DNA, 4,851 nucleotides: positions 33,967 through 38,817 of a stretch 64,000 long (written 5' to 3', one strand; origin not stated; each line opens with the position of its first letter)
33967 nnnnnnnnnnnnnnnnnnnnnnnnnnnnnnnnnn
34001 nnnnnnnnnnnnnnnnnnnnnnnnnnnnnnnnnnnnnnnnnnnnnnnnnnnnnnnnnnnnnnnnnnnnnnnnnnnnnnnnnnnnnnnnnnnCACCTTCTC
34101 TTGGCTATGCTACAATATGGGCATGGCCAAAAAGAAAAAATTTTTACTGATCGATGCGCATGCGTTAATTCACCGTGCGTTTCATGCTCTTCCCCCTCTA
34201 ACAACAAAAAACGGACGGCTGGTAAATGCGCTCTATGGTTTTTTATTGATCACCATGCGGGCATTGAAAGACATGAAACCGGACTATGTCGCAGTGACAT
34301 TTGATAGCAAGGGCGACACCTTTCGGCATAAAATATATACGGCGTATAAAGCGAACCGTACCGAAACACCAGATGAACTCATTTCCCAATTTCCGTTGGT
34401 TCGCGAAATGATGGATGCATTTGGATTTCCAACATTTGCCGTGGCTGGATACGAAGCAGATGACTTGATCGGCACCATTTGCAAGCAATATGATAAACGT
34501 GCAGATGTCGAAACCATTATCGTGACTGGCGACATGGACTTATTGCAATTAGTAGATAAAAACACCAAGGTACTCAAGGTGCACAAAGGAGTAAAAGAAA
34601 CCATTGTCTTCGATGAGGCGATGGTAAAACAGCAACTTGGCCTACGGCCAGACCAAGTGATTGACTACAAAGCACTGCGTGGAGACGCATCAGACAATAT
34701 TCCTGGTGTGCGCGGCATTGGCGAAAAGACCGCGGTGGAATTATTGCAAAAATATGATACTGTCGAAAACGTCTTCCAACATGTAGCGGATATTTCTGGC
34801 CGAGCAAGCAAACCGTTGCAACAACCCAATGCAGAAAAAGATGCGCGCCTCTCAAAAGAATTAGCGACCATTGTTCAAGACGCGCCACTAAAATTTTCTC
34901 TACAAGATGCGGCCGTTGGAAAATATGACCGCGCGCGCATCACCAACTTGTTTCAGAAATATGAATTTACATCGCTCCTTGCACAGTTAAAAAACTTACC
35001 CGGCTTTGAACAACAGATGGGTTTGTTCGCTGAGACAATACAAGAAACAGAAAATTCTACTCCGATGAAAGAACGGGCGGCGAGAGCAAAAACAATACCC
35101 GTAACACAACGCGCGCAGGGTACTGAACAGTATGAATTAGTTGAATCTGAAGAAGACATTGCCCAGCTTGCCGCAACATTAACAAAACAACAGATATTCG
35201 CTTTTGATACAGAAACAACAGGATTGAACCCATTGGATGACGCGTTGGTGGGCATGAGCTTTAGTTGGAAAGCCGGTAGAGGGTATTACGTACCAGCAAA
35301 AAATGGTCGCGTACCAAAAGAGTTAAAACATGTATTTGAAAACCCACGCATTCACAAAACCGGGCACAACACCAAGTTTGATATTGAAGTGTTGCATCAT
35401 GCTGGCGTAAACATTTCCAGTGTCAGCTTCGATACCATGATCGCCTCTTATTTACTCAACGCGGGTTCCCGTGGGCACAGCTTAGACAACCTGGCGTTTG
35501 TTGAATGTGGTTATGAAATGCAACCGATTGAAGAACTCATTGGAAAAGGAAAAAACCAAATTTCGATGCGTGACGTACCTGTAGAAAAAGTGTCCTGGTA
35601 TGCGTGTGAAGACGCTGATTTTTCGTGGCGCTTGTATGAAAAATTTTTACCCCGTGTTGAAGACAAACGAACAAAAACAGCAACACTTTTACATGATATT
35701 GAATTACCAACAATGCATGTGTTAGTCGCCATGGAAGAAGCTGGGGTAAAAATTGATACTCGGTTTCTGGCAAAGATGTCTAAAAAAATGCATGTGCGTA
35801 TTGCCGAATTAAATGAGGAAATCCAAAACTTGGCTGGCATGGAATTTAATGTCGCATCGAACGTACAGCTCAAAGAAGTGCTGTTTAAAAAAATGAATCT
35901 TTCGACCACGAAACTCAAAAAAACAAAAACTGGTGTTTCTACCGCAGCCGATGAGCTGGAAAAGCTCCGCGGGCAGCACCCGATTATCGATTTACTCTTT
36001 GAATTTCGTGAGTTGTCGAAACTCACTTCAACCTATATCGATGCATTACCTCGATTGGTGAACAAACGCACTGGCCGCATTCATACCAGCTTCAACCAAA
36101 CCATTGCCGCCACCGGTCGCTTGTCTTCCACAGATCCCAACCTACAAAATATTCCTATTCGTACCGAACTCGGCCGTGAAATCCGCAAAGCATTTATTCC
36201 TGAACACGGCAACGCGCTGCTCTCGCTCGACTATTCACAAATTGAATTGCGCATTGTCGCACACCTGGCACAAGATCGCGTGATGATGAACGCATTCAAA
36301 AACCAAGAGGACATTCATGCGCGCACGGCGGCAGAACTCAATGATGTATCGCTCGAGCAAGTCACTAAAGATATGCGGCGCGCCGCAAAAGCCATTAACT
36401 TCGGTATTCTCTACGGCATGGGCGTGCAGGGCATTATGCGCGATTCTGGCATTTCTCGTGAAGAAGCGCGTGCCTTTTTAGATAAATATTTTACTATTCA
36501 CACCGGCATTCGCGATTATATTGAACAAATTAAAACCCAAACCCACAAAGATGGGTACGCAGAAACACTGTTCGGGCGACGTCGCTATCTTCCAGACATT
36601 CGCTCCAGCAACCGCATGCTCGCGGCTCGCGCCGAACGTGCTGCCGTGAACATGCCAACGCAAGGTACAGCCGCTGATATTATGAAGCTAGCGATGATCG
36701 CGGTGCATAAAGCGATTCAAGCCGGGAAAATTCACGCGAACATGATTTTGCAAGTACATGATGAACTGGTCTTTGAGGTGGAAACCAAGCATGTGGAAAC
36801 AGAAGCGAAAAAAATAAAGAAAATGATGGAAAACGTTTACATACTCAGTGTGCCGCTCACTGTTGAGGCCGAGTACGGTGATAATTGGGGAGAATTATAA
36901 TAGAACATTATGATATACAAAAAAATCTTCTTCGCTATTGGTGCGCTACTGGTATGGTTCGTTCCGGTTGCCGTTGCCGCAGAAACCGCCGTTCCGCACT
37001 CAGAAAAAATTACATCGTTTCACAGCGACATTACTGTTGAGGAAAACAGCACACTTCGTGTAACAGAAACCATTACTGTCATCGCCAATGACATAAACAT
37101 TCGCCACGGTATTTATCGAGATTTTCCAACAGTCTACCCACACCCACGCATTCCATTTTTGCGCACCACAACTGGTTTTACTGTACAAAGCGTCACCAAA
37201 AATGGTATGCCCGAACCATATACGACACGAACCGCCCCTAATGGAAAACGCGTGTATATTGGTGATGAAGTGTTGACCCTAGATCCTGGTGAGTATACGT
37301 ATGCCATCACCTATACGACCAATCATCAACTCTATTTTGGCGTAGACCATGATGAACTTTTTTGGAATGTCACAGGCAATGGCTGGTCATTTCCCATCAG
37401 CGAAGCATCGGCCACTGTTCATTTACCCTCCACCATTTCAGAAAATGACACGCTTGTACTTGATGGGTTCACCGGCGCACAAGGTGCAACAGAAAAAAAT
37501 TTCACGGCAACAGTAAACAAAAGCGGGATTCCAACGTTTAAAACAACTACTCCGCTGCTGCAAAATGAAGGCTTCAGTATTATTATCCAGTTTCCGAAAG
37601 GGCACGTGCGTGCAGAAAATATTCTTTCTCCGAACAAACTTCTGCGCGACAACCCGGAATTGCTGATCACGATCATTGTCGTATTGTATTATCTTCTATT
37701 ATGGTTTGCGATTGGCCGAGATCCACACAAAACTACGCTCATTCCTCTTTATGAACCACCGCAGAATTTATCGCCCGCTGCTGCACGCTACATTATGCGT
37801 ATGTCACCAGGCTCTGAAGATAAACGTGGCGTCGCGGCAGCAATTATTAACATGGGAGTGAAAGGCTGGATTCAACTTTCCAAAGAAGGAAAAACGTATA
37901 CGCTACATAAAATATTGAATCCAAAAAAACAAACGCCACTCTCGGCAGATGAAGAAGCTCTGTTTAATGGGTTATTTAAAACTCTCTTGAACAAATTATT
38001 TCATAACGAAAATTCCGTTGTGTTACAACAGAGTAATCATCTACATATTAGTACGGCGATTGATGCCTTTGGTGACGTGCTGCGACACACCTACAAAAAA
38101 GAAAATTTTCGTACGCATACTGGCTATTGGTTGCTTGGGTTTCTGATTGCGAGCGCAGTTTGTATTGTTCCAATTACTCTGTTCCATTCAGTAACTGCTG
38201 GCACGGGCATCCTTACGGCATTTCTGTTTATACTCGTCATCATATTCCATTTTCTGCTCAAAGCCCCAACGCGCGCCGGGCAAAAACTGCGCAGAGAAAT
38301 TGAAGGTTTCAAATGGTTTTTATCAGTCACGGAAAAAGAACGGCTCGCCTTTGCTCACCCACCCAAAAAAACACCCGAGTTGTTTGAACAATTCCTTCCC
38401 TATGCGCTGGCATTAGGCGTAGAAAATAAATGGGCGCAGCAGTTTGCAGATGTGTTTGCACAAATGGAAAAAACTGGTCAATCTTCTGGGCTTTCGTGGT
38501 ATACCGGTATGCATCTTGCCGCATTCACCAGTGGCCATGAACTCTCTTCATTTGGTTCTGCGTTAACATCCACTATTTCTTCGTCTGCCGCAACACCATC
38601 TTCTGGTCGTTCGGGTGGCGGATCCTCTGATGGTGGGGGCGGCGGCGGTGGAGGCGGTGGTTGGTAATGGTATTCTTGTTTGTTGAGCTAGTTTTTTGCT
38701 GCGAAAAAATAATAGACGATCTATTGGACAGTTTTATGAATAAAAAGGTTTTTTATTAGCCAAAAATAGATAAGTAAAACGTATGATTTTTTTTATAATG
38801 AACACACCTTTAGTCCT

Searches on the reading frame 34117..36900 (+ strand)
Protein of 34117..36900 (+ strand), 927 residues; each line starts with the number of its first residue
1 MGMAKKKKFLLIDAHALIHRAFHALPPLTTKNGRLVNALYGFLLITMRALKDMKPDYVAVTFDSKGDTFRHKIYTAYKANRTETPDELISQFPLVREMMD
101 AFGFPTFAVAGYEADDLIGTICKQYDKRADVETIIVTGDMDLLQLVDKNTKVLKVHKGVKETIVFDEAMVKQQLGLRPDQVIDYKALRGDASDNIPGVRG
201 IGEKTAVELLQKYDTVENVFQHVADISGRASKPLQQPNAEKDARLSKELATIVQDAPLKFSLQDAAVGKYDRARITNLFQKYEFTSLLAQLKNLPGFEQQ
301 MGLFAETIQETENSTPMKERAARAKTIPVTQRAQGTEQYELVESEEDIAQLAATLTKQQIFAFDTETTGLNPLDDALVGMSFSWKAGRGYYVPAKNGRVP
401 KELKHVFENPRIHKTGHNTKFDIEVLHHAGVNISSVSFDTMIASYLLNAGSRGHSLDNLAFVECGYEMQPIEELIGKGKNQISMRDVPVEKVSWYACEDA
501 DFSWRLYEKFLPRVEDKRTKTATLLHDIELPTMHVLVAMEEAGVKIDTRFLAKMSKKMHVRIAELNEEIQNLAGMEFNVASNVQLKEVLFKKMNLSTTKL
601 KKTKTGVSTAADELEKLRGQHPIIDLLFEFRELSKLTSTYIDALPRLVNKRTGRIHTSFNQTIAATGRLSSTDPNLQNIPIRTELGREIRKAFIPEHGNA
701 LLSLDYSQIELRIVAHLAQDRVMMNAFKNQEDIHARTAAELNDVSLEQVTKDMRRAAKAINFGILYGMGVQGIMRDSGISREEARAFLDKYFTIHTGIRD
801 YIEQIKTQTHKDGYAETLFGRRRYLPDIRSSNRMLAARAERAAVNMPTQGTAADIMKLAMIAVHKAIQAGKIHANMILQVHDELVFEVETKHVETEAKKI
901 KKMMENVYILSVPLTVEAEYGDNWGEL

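Call 55: search_protein_families(library=pfam, proteins=[window:34117-36900:+], max_evalue=0.001)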
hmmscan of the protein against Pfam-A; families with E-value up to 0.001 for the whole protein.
window:34117-36900:+ (927 aa): 5 families
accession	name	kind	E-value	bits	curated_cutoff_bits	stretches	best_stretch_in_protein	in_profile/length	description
PF00476.26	DNA_pol_A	-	3e-155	517.3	34.3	1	550-926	3-381/381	DNA polymerase family A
PF02739.22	5_3_exonuc_N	-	8.7e-56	188.6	34.3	1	8-175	1-164/164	5'-3' exonuclease, N-terminal resolvase-like domain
PF01367.25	5_3_exonuc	-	1.8e-30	105.7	40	1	177-272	2-96/97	5'-3' exonuclease, C-terminal SAM fold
PF01612.26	DNA_pol_A_exo1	-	8.3e-29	101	23.6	1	339-514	1-172/173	3'-5' exonuclease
PF22619.2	DNA_polI_exo1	-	3.5e-13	50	27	1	366-480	4-117/140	DNA polymerase I, ribonuclease H-like domain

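Call 56: search_protein_families(library=padloc, proteins=[window:34117-36900:+], max_evalue=0.00001)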
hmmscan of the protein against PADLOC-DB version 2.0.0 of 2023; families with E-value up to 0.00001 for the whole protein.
window:34117-36900:+ (927 aa): 2 families
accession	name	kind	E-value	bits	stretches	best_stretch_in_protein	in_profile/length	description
PDLC03816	RTasPolA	-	1.6e-41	140.7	1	516-911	123-463/475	DRT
PDLC01247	DEDDh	-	8.9e-06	24.4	0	415-460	75-116/139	"CAS-I,CAS-II,CAS-III,CAS-IV,CAS-V,CAS-VI; associated"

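Call 76: find_related_loci(query=window:34117-36900:+, collection=metagenome_contigs, flank=10000)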
Query window:34117-36900:+ (927 aa) in metagenome_contigs; peptide patterns used: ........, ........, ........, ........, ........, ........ (x = any residue, [..] = any of these).
169 stretches matched a pattern; 8 encode a relative of the query (tblastn E <= 1e-3); 8 distinct loci.
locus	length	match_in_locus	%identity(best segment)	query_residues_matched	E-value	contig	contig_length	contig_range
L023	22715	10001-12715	61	4-927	0e+0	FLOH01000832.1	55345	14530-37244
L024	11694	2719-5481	46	4-927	0e+0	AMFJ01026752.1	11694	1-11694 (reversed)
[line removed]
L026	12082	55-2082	50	240-926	0e+0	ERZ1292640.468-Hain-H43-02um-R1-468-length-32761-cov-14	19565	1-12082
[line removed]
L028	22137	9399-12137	52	5-926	0e+0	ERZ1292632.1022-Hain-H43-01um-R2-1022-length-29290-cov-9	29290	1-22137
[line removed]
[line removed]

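Call 83: search_protein_families(library=pfam, proteins=[L023:4106-5347:-, L023:5682-7916:-, L023:2956-3627:+, L023:2096-2914:+, L023:3681-4256:+, L023:1095-1697:-, L023:52-879:+], max_evalue=0.001)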
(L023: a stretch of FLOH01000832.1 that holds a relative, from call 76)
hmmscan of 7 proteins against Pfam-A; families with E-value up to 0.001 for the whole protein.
L023:4106-5347:- (413 aa): 3 families
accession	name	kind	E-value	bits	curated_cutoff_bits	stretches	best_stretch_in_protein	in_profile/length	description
PF00041.27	fn3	-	3.4e-07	30.8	25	1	322-395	11-72/84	Fibronectin type III domain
PF16656.11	Pur_ac_phosph_N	-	9.6e-05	23.3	30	1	320-408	9-93/93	Purple acid Phosphatase, N-terminal domain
PF25059.1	FN3_DSCAM-DSCAML_C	-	0.00059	20.6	39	1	331-399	13-72/89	DSCAM/DSCAML C-terminal Fn3-like domain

L023:5682-7916:- (744 aa): 1 family
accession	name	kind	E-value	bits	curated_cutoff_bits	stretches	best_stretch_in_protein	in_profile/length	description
PF15902.12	Sortilin-Vps10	-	2.7e-13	50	33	1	83-245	3-185/446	Sortilin, neurotensin receptor 3,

L023:2956-3627:+ (223 aa): 1 family
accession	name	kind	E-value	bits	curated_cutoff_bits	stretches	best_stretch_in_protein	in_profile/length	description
PF00383.29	dCMP_cyt_deam_1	-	0.00031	21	25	1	77-161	22-90/102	Cytidine and deoxycytidylate deaminase zinc-binding region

L023:2096-2914:+ (272 aa): 3 families
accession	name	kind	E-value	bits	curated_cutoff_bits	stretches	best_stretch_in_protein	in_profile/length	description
PF13344.12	Hydrolase_6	-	4.5e-21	75.2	27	1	19-118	1-101/101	Haloacid dehalogenase-like hydrolase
PF13242.12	Hydrolase_like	-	6.3e-18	64.9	22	1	193-265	1-73/75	HAD-hyrolase-like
PF00702.32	Hydrolase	-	1.9e-10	41.9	26.4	1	17-234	2-191/191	haloacid dehalogenase-like hydrolase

L023:3681-4256:+ (191 aa): 0 families

L023:1095-1697:- (200 aa): 0 families

L023:52-879:+ (275 aa): 0 families

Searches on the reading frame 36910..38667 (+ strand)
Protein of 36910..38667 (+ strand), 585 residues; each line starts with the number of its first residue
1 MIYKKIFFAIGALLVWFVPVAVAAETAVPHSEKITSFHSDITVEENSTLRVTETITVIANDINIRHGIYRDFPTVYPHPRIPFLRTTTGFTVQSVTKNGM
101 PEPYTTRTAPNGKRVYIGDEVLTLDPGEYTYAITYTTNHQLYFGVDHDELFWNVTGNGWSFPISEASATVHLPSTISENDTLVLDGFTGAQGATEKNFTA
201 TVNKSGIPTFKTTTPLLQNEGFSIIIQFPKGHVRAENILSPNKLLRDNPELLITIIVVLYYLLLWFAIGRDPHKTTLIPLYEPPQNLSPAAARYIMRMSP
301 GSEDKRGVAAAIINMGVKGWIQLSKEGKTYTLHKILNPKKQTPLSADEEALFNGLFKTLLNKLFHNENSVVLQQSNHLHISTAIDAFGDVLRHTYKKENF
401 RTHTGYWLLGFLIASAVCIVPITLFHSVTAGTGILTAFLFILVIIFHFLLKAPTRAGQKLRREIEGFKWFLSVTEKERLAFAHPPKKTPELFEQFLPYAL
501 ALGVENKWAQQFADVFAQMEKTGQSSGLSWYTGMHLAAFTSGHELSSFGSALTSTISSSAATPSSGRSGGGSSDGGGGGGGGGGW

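Call 55: search_protein_families(library=pfam, proteins=[window:36910-38667:+], max_evalue=0.001)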
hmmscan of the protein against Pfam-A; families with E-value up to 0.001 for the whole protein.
window:36910-38667:+ (585 aa): 2 families
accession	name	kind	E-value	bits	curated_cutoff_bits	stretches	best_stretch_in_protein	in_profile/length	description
PF20990.2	DUF2207_C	-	1.3e-36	127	33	1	280-512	3-247/247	Predicted membrane protein (DUF2207) C-terminal domain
PF09972.14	DUF2207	-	3.2e-28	99.5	24.4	1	33-200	1-153/172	Predicted membrane protein (DUF2207) N-terminal domain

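Call 56: search_protein_families(library=padloc, proteins=[window:36910-38667:+], max_evalue=0.00001)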
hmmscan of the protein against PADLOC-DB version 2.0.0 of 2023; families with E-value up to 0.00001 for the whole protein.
window:36910-38667:+ (585 aa): 0 families
